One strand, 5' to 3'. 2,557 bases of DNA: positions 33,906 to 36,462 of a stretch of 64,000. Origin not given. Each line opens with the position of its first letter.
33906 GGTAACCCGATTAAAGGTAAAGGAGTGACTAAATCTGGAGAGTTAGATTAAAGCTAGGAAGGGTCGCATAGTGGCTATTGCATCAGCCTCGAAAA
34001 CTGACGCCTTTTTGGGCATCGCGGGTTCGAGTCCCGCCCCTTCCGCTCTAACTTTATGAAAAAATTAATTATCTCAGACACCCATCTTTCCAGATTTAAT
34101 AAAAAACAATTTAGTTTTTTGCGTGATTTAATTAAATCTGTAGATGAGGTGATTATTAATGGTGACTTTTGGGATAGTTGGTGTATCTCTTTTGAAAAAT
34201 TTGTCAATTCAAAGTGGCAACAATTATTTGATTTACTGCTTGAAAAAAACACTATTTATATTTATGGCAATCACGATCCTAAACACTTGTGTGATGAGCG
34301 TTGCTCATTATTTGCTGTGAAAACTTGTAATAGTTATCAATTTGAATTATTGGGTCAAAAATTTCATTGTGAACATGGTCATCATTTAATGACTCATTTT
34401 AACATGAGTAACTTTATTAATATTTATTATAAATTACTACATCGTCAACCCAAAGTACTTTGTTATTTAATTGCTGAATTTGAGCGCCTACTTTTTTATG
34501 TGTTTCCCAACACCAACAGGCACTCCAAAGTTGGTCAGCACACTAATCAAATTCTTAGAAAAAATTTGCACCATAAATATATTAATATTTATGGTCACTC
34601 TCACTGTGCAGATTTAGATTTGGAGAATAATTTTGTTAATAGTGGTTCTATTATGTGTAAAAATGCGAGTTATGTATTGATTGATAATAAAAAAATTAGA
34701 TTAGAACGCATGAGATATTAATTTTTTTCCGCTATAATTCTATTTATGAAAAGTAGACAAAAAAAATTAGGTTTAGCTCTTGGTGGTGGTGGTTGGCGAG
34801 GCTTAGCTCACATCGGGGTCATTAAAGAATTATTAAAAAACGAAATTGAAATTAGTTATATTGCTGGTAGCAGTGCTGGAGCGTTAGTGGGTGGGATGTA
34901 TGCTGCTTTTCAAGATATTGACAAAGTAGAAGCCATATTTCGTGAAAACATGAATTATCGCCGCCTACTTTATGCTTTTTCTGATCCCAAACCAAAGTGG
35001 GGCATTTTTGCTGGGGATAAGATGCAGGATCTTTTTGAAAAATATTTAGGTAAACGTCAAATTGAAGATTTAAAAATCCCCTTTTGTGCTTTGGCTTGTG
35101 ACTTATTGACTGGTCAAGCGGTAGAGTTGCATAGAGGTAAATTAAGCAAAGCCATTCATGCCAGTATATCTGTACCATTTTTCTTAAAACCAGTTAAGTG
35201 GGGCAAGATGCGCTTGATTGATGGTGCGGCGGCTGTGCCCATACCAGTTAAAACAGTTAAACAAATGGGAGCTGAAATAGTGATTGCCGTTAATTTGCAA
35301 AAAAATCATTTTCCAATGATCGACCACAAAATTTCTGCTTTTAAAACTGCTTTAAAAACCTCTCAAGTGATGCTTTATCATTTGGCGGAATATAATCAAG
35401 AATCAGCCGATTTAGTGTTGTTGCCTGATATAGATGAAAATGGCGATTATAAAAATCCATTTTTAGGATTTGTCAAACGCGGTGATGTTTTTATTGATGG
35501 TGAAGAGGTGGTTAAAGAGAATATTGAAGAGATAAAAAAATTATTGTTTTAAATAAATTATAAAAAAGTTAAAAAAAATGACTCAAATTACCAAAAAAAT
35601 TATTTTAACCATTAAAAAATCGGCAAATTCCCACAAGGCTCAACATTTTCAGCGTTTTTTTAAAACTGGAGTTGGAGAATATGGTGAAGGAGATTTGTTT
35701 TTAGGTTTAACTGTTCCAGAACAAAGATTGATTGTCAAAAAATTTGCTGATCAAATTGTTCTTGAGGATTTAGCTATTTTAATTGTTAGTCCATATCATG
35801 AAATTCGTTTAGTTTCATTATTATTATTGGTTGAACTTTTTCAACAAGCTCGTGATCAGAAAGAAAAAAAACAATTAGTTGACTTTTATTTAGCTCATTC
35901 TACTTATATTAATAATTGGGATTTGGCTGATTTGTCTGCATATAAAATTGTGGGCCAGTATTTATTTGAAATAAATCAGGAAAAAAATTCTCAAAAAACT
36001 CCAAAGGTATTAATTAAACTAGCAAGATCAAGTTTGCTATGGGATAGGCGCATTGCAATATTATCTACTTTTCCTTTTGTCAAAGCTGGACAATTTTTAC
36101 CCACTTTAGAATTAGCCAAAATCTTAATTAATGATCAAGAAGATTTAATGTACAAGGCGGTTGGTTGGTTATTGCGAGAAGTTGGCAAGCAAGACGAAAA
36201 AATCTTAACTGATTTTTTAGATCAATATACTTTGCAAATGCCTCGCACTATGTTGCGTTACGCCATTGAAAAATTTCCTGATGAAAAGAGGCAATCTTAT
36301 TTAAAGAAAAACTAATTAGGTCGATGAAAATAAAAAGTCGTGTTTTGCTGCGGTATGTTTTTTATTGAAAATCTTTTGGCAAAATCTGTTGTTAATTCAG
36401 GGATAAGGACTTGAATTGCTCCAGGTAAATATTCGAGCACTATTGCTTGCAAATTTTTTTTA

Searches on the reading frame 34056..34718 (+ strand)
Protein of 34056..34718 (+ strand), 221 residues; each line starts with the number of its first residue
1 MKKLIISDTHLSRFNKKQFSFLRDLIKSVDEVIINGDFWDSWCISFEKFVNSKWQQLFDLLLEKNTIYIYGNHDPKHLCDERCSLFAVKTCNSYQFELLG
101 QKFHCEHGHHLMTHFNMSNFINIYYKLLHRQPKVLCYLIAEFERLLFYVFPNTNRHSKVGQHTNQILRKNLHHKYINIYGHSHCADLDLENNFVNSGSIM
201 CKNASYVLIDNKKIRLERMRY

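Call 62: search_protein_families(library=pfam, proteins=[window:34056-34718:+], max_evalue=0.00001)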
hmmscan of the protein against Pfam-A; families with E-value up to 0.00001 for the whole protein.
window:34056-34718:+ (221 aa): 2 families
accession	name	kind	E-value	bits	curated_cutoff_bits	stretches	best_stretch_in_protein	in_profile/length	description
PF00149.33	Metallophos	-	2.1e-11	45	21.5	1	1-184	1-190/191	Calcineurin-like phosphoesterase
PF12850.12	Metallophos_2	-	7.5e-11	42.7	27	1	1-207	1-147/154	Calcineurin-like phosphoesterase superfamily domain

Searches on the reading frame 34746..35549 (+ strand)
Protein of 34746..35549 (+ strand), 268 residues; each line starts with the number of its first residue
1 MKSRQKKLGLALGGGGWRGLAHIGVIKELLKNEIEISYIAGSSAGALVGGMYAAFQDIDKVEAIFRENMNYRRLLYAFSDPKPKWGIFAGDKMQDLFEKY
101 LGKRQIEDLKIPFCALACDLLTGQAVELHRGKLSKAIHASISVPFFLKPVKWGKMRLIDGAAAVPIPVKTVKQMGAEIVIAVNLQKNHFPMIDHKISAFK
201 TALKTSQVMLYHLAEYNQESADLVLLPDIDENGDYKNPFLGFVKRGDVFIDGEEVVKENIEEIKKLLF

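Call 62: search_protein_families(library=pfam, proteins=[window:34746-35549:+], max_evalue=0.00001)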
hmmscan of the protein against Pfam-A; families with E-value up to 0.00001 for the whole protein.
window:34746-35549:+ (268 aa): 1 family
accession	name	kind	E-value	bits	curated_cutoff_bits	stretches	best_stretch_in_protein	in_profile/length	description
PF01734.28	Patatin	-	1.2e-25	91.3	27.7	1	10-169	1-188/191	Patatin-like phospholipase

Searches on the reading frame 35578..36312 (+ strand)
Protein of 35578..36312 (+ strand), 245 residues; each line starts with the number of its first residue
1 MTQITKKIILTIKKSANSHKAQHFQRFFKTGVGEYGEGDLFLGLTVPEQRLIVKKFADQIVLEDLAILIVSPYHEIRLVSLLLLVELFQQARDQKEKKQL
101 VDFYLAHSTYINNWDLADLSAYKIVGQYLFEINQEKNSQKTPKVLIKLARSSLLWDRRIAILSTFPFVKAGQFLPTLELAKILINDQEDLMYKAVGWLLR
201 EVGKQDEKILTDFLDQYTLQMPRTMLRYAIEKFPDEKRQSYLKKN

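Call 62: search_protein_families(library=pfam, proteins=[window:35578-36312:+], max_evalue=0.00001)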
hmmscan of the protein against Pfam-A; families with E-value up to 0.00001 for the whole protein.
window:35578-36312:+ (245 aa): 1 family
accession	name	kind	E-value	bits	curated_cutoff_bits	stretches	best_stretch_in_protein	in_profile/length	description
PF08713.17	DNA_alkylation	-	8.1e-53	179.7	21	1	11-233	4-213/213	DNA alkylation repair enzyme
